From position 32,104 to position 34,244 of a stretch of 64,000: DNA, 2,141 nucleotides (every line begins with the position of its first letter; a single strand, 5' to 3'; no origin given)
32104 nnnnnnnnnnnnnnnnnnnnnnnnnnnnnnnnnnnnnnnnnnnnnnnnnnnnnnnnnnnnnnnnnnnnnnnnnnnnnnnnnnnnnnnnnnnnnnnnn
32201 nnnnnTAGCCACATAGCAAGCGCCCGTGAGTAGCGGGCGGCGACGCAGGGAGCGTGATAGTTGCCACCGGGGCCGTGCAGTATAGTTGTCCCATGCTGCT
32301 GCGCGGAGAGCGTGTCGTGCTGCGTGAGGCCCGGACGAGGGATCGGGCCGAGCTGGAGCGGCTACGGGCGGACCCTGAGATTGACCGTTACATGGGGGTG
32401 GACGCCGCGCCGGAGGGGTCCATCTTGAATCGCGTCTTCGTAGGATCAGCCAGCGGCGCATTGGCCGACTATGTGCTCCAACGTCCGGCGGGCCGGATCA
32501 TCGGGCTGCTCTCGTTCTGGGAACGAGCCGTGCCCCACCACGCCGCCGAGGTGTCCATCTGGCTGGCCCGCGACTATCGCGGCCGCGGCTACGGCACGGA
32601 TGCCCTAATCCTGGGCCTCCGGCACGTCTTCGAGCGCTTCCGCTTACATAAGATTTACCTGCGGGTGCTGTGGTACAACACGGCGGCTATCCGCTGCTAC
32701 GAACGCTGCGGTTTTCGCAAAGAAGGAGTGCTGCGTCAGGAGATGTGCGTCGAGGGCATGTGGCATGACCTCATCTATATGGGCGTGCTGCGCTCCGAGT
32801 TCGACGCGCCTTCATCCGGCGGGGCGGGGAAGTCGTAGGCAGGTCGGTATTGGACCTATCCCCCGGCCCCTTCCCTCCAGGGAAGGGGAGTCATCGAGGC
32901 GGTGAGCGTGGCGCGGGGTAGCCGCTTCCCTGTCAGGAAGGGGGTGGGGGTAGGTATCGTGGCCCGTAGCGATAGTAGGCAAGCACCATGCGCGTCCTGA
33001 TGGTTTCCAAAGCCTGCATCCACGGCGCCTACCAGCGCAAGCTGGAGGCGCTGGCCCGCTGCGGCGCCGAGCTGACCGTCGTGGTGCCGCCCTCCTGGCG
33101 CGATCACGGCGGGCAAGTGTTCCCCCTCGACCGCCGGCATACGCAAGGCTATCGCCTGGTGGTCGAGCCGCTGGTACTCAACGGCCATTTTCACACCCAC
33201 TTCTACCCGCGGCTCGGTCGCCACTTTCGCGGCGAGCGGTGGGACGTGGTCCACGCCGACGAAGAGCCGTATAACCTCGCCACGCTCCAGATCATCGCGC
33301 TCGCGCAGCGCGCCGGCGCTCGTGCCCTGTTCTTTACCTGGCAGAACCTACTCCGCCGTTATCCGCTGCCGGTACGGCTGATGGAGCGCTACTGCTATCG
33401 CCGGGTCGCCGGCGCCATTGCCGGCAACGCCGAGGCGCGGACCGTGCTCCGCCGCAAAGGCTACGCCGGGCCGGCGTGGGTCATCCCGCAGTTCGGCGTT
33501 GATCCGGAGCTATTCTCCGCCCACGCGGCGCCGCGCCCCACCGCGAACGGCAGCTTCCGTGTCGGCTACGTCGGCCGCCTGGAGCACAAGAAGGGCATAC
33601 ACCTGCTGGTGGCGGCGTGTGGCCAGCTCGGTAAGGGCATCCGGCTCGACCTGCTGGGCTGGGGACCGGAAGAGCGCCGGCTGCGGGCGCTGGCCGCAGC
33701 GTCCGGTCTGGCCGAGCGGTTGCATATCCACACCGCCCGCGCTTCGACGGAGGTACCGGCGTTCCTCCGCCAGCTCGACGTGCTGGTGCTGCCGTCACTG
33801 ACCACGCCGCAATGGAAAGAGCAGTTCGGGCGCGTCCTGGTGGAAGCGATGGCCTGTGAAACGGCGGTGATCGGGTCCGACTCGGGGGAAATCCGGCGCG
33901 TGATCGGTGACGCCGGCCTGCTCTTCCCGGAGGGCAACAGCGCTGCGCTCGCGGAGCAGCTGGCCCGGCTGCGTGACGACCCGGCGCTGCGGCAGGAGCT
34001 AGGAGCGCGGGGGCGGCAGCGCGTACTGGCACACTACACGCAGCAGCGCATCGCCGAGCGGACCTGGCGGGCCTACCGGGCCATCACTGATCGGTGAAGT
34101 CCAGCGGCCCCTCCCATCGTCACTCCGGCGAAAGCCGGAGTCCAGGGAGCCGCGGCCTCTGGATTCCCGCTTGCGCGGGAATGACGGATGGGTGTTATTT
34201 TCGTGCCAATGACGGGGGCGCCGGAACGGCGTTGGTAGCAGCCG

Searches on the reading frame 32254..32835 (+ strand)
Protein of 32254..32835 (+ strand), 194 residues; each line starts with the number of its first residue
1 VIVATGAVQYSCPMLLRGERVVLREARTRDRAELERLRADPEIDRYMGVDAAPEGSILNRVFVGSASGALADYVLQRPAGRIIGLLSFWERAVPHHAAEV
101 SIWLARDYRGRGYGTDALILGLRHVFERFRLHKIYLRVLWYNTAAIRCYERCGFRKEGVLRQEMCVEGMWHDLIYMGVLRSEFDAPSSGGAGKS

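Call 4: search_protein_families(library=padloc, proteins=[window:32254-32835:+], max_evalue=1)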
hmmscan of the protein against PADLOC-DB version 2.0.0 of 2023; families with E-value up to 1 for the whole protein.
window:32254-32835:+ (194 aa): 0 families

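Call 6: search_protein_families(library=ncbifam, proteins=[window:32254-32835:+], max_evalue=0.1)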
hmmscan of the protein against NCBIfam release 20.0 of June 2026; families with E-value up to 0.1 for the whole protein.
window:32254-32835:+ (194 aa): 21 families
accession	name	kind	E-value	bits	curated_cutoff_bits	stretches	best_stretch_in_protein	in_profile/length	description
NF000225.3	AAC_6p_Strep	exception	3.8e-15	56.2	250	1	16-182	2-154/156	aminoglycoside 6'-N-acetyltransferase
NF040503.1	resist_ArsN1a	equivalog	9e-15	54.8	170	1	82-176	59-155/159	arsinothricin resistance N-acetyltransferase ArsN1 family A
NF011709.0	PRK15130.1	equivalog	1.8e-13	50.7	218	1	80-183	66-169/186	spermidine N1-acetyltransferase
TIGR03585.1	PseH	equivalog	5.6e-13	49.3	93.1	1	30-176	10-155/156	UDP-4-amino-4,6-dideoxy-N-acetyl-beta-L-altrosamine N-acetyltransferase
TIGR01575.1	rimI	equivalog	1.4e-07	31.7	86.4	1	70-161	31-119/132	ribosomal protein S18-alanine N-acetyltransferase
NF008072.0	PRK10809.1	equivalog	1.1e-06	28.5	190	1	95-183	102-190/194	ribosomal protein S5-alanine N-acetyltransferase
NF040504.1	resist_ArsN1b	equivalog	1.2e-06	28.4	210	1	89-175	69-154/159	arsinothricin resistance N-acetyltransferase ArsN1 family B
NF007539.0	PRK10151.1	equivalog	2.7e-06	27.1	184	1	80-175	76-172/179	50S ribosomal protein L7/L12-serine acetyltransferase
NF007527.0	PRK10140.1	equivalog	6.5e-06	26.1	236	1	21-177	4-159/162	N-acetyltransferase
TIGR03448.1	mycothiol_MshD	equivalog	9.5e-05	21.8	163.1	1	103-156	235-287/294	mycothiol synthase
NF000431.1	AAC_6p_Ian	exception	0.0001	21.9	400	1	106-176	103-173/190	aminoglycoside N-acetyltransferase AAC(6')-Ian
NF012165.0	AAC_6p_set_A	equivalog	0.0002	21.1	280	1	108-161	101-154/177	aminoglycoside 6'-N-acetyltransferase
NF000048.1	AAC_6p_A40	exception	0.00021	20.8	400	1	107-162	107-162/184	aminoglycoside 6'-N-acetyltransferase AacA40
TIGR04431.1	N6_acetyl_AAC6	equivalog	0.0011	18.6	260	1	110-161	110-161/184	AacA4 family aminoglycoside N(6')-acetyltransferase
NF033074.0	AAC_6p_Ib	exception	0.0033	17.1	400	1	109-160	109-160/184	AAC(6')-Ib family aminoglycoside 6'-N-acetyltransferase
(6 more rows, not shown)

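Call 82: find_related_loci(query=window:32293-32835:+, collection=metagenome_contigs, flank=4000)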
Query window:32293-32835:+ (181 aa) in metagenome_contigs; peptide patterns used: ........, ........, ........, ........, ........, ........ (x = any residue, [..] = any of these).
307 stretches matched a pattern; 1 encode a relative of the query (tblastn E <= 1e-3); 1 distinct loci.
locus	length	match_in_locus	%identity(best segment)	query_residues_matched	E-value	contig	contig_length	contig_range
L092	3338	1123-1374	28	85-169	6e-7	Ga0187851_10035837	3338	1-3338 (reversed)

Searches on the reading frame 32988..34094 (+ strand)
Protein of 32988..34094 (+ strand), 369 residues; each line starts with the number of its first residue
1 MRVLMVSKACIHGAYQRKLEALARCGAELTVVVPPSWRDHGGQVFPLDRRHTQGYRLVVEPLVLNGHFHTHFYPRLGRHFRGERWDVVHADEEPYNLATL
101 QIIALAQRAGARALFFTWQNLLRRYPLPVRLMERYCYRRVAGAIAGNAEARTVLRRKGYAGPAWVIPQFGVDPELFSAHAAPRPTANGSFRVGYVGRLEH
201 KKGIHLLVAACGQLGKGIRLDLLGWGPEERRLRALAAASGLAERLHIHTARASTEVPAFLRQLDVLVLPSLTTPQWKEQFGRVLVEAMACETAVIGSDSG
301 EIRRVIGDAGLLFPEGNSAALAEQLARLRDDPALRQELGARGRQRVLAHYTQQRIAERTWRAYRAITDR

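Call 6: search_protein_families(library=ncbifam, proteins=[window:32988-34094:+], max_evalue=0.1)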
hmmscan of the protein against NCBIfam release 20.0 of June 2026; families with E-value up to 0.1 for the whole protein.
window:32988-34094:+ (369 aa): 31 families (the best 25 are shown)
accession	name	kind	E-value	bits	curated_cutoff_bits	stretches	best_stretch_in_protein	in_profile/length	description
NF038298.1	EPS_HpsO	equivalog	2.1e-69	234.2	575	1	1-366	1-387/388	hormogonium polysaccharide biosynthesis glycosyltransferase HpsO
NF041876.1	EPS_EpsE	equivalog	1.1e-25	90.7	400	1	162-357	186-387/389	exopolysaccharide biosynthesis GT4 family glycosyltransferase EpsE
TIGR03088.1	stp2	hypoth_equivalog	8.2e-23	81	409.05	1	182-364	187-371/374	TIGR03088 family PEP-CTERM/XrtA system glycosyltransferase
TIGR04005.1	wcaL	equivalog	7.3e-22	77.8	537.6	1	165-357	200-397/406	colanic acid biosynthesis glycosyltransferase WcaL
TIGR02149.1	glgA_Coryne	subfamily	3.7e-18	65.8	302.4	1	192-366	207-390/391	glycogen synthase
TIGR04063.1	stp3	hypoth_equivalog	2.4e-17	62.9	442.05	1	170-366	188-395/397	TIGR04063 family PEP-CTERM/XrtA system glycosyltransferase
NF047684.1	TeichurnBiosyTuaC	equivalog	5.1e-15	55.3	550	1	192-367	222-390/391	teichuronic acid biosynthesis protein TuaC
TIGR03999.1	thiol_BshA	equivalog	2.7e-14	52.9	273.7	1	219-366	231-373/375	N-acetyl-alpha-D-glucosaminyl L-malate synthase BshA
NF041879.1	EPS_EpsH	equivalog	4.2e-14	52.1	800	1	138-366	187-416/431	exopolysaccharide biosynthesis glycosyltransferase EpsH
NF046085.1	XrtY_assoc_Gly1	equivalog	1.1e-12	47.6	400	1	185-367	205-385/387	XrtY-associated glycosyltransferase XYAG1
TIGR03449.1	mycothiol_MshA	equivalog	1.7e-12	47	462.5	1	192-366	223-403/406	D-inositol-3-phosphate glycosyltransferase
NF053787.1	GlcN_PG_synth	equivalog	4.3e-12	45.6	480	1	194-367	202-360/361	N-acetylglucosaminyl phosphatidylglycerol synthase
NF038295.1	EPS_HpsP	equivalog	1.1e-11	44.4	550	1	188-366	206-387/388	hormogonium polysaccharide biosynthesis glycosyltransferase HpsP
NF050063.1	ProtGlycPglJ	equivalog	4.6e-10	39.2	500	1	195-357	200-357/363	N-acetylgalactosamine-N,N'-diacetylbacillosaminyl-diphospho-undecaprenol 4-alpha-N-acetylgalactosaminyltransferase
TIGR04047.1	MSMEG_0565_glyc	hypoth_equivalog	5.4e-10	38.9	259.85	1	224-364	237-372/373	MSMEG_0565 family glycosyltransferase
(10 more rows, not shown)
